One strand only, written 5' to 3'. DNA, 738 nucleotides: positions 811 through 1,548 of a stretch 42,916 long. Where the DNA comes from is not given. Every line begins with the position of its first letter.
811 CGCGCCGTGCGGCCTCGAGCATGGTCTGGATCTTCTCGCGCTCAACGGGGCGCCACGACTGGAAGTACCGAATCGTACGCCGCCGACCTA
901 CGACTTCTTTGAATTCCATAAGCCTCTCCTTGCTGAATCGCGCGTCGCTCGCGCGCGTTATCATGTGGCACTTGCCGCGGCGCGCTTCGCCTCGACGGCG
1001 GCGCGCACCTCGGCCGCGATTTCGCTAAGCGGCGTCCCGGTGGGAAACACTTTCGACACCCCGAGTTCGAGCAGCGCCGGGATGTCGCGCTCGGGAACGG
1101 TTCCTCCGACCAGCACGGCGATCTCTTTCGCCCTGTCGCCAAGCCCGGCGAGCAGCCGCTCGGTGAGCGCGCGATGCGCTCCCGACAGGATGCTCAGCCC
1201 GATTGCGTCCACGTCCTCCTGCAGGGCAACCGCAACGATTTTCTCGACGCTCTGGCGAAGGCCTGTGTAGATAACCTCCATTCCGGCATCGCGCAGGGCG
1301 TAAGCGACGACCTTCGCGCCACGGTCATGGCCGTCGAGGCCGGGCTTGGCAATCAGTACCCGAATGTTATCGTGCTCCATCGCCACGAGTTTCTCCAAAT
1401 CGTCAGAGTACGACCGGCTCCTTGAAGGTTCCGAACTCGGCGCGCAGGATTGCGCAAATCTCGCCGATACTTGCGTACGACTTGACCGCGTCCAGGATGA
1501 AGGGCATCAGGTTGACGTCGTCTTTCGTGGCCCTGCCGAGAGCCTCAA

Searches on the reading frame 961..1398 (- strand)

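Call 102: search_protein_families(library=pfam, proteins=[window:961-1398:-], max_evalue=0.001)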
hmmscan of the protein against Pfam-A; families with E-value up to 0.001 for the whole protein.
window:961-1398:- (145 aa): 1 family
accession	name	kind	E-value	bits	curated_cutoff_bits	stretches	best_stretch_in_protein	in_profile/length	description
PF02310.24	B12-binding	-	3.7e-23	82.1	32.1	1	13-122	2-114/121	B12 binding domain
